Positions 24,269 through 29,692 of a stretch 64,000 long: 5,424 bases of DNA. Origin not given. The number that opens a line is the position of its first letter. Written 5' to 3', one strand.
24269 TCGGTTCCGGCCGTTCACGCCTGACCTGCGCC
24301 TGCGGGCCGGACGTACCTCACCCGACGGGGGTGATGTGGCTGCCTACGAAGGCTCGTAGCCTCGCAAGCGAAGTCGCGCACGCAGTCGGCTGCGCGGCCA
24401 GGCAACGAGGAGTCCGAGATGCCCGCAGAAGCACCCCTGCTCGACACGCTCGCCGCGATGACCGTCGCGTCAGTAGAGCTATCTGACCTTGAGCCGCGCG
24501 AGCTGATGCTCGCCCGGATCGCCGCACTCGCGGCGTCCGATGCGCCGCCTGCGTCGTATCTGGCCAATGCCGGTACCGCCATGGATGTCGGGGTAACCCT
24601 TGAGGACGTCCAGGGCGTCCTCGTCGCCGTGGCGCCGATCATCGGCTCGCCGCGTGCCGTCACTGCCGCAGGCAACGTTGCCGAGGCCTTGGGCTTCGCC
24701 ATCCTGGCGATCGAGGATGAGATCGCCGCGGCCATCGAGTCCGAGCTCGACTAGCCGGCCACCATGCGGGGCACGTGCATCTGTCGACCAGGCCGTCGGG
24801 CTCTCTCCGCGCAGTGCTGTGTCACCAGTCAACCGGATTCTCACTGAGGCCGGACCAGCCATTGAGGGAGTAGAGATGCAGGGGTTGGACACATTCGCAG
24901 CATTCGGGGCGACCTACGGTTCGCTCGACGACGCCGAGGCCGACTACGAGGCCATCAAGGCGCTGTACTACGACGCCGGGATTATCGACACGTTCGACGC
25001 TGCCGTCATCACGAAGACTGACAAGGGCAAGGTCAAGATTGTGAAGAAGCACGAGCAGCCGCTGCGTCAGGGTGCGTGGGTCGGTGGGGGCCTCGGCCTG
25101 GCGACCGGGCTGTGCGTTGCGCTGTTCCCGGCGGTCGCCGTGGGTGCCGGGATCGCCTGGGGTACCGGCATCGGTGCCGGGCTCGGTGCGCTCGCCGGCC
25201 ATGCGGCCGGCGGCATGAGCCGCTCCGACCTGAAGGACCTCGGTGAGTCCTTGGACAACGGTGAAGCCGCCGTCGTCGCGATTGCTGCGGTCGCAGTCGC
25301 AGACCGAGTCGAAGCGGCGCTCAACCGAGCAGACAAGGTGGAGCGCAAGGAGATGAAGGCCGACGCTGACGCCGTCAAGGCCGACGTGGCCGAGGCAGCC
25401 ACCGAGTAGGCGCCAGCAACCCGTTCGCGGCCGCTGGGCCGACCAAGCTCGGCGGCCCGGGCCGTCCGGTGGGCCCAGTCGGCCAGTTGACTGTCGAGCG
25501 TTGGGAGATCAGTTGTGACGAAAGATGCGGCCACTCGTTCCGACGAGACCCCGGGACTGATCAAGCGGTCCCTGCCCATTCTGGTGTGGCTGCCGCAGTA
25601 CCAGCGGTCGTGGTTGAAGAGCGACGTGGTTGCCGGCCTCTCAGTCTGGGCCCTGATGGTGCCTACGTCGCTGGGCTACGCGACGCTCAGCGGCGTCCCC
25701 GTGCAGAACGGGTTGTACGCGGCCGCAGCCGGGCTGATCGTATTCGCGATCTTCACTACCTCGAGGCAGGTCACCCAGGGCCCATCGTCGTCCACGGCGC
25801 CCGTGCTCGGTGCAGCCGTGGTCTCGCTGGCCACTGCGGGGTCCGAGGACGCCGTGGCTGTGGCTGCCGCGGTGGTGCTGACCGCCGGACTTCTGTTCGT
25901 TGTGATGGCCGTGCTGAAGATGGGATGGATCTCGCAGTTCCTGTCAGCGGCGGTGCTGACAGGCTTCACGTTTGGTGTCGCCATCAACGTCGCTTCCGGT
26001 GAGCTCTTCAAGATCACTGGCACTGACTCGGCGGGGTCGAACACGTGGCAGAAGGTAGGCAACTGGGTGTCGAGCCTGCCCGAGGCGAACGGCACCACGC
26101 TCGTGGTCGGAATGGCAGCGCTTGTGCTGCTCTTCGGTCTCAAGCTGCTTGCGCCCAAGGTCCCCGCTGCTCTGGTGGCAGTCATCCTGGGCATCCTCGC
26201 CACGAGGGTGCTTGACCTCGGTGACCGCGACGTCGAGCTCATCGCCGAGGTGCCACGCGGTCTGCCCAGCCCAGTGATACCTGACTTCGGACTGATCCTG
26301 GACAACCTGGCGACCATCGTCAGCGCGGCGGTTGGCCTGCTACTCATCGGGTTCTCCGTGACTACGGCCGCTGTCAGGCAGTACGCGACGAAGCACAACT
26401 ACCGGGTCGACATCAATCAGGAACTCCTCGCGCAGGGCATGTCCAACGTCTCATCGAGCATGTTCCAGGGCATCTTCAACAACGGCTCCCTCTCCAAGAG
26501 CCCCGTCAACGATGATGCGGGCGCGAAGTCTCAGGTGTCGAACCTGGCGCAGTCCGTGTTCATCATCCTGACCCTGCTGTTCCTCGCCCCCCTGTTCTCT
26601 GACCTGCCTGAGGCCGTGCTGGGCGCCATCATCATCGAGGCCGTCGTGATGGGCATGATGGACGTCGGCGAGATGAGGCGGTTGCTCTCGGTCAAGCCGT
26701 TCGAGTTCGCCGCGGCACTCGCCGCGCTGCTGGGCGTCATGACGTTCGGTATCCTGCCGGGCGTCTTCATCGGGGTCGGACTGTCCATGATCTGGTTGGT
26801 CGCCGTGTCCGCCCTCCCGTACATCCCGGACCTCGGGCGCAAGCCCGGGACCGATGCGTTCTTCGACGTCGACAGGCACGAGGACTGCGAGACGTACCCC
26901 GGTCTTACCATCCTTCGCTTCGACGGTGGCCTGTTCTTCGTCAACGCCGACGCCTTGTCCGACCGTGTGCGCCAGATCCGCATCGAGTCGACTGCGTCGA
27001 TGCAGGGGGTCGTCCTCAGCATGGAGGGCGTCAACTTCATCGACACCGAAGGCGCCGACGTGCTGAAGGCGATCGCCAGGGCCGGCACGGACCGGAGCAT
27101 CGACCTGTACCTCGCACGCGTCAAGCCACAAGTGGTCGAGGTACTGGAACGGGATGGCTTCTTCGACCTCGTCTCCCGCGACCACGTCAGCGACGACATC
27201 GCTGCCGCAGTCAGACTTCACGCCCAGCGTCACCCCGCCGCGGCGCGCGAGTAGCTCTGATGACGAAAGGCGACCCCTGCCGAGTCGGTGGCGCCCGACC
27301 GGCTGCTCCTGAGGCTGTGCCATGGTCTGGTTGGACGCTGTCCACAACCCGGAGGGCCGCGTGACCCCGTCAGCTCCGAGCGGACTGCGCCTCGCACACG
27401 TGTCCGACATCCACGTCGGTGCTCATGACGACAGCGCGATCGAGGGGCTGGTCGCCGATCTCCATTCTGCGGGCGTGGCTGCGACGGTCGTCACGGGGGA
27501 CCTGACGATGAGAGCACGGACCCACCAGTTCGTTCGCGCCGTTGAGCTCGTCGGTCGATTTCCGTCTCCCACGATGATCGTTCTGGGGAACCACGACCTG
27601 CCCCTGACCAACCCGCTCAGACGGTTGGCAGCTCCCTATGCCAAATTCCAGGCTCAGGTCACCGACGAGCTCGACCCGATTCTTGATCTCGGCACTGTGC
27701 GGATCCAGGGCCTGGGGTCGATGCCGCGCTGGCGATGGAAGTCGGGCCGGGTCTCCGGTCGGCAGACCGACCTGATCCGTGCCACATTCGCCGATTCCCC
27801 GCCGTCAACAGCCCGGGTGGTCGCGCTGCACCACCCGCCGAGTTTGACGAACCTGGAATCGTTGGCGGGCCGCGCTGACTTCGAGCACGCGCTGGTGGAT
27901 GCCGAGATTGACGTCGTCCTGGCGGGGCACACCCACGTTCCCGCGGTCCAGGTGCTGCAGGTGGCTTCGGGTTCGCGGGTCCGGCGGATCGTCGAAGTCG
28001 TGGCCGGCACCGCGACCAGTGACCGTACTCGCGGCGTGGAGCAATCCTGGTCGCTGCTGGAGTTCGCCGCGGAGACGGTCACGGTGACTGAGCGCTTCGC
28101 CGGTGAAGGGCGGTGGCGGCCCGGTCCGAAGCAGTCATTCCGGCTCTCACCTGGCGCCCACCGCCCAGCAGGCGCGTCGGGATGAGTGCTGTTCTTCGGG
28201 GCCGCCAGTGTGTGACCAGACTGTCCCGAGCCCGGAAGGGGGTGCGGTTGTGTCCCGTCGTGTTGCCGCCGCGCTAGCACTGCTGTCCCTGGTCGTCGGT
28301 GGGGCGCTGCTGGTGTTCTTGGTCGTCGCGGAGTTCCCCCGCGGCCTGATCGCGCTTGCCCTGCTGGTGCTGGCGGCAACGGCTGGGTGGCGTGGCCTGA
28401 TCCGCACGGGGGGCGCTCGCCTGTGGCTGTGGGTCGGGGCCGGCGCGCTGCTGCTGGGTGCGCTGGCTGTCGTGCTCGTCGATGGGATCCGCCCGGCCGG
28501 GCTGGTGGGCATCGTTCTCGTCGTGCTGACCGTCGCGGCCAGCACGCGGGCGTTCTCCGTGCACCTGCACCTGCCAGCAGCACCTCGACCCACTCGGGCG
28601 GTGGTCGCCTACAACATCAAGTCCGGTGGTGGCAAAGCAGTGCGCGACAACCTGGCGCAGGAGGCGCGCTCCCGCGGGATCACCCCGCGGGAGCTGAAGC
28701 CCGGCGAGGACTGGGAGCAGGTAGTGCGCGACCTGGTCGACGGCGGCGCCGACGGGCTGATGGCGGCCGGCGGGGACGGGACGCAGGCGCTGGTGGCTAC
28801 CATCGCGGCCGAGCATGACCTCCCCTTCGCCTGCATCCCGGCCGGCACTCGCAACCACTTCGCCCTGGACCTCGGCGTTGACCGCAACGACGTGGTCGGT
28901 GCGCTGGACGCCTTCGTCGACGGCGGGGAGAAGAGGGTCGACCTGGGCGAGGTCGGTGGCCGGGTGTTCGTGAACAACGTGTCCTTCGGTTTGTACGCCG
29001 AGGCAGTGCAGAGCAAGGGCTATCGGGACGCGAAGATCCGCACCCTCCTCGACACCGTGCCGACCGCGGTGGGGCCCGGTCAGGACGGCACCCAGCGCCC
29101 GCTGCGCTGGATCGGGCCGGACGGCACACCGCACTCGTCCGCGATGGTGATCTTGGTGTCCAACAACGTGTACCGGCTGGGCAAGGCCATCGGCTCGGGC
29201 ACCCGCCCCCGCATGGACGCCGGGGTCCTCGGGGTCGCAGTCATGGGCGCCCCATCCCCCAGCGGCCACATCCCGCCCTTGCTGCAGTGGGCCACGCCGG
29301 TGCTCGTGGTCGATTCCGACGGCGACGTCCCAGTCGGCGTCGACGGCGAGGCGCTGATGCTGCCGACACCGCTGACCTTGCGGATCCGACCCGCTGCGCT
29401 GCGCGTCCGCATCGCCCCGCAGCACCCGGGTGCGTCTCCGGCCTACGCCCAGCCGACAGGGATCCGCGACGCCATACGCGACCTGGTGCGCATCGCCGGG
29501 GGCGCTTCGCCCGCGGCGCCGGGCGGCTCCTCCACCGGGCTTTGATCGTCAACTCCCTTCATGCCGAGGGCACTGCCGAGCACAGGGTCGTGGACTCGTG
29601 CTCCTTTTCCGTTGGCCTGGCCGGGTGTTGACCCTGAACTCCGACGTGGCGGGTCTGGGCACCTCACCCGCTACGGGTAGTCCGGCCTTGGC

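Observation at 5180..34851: Recurrent oriented palindrome YACCC-N5-GGGTG(AGG) upstream of at least ten transcription units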

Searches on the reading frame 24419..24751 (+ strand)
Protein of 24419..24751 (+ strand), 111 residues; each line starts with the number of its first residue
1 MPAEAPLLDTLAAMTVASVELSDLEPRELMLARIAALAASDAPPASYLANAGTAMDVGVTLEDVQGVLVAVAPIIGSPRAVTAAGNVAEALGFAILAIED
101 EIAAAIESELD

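Call 28: search_protein_families(library=pfam, proteins=[window:24419-24751:+], max_evalue=0.001)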
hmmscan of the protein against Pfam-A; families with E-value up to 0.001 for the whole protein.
window:24419-24751:+ (111 aa): 1 family
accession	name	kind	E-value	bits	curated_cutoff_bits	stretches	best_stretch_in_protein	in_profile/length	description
PF02627.25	CMD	-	1e-05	25.9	23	1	8-84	4-79/84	Carboxymuconolactone decarboxylase family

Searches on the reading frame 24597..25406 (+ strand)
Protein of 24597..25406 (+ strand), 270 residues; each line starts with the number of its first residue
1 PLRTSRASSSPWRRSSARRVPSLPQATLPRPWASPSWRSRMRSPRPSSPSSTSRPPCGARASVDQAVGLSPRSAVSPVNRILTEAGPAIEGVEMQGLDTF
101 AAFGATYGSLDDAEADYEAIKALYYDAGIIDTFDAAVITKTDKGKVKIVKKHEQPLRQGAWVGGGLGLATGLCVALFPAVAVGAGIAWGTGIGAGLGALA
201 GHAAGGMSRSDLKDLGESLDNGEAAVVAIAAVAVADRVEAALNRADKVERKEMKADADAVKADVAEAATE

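Call 8: search_protein_families(library=pfam, proteins=[window:24597-25406:+], max_evalue=0.001)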
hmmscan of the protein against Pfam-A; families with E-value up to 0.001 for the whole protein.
window:24597-25406:+ (270 aa): 1 family
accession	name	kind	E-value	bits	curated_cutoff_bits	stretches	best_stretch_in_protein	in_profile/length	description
PF06897.17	DUF1269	-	1.4e-06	29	26.9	1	162-254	3-88/100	Protein of unknown function (DUF1269)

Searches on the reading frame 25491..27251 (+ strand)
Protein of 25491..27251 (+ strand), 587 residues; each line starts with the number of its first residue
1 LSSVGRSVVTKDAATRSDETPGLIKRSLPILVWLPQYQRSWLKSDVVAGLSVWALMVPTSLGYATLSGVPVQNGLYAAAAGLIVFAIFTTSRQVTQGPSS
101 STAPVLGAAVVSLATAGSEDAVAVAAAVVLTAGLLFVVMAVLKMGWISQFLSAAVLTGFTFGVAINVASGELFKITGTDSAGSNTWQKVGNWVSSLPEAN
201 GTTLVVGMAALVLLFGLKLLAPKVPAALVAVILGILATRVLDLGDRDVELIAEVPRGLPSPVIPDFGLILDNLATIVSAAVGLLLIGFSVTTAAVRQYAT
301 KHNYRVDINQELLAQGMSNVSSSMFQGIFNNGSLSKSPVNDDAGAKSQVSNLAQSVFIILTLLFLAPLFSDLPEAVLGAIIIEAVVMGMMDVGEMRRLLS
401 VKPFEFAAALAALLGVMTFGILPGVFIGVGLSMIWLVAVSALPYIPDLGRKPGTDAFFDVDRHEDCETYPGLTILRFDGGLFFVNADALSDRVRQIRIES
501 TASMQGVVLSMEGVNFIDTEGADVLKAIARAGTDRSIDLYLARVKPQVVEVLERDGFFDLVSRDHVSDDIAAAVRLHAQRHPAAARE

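Call 8: search_protein_families(library=pfam, proteins=[window:25491-27251:+], max_evalue=0.001)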
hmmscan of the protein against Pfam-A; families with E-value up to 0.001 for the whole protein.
window:25491-27251:+ (587 aa): 2 families
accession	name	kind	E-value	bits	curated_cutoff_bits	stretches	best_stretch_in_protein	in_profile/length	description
PF00916.26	Sulfate_transp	-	4e-82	276.4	23.2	1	42-411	1-379/380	Sulfate permease family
PF01740.26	STAS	-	8.2e-18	64.6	22.6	1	467-572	5-105/106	STAS domain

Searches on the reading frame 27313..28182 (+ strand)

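Call 8: search_protein_families(library=pfam, proteins=[window:27313-28182:+], max_evalue=0.001)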
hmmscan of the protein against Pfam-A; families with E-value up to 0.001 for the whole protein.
window:27313-28182:+ (290 aa): 2 families
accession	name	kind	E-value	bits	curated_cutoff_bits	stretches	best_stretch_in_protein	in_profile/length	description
PF00149.33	Metallophos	-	5.7e-16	60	21.5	1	25-210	1-191/191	Calcineurin-like phosphoesterase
PF12850.12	Metallophos_2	-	4.6e-09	36.9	27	1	26-250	2-150/154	Calcineurin-like phosphoesterase superfamily domain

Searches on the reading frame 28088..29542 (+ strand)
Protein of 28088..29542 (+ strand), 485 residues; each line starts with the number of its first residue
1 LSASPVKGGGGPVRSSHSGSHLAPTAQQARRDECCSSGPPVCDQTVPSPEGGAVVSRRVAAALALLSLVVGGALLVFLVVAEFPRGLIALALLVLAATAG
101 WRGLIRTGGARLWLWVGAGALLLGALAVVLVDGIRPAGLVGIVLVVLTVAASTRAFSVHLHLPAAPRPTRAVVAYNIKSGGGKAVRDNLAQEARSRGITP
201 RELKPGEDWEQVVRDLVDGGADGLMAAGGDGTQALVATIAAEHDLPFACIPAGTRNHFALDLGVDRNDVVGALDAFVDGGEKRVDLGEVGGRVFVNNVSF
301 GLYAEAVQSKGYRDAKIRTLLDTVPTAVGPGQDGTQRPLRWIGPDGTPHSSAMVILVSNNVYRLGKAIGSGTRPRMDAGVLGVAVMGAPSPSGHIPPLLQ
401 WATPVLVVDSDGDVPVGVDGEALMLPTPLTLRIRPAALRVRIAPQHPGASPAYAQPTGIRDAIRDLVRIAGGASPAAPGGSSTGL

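Call 8: search_protein_families(library=pfam, proteins=[window:28088-29542:+], max_evalue=0.001)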
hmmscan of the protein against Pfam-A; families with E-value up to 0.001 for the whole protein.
window:28088-29542:+ (485 aa): 2 families
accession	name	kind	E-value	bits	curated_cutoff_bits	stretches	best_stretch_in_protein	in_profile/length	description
PF00781.29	DAGK_cat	-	8.6e-20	71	23.6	1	171-289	2-125/125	Diacylglycerol kinase catalytic domain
PF01513.26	NAD_kinase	-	4.3e-07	30.7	25.5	1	183-276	38-125/130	ATP-NAD kinase N-terminal domain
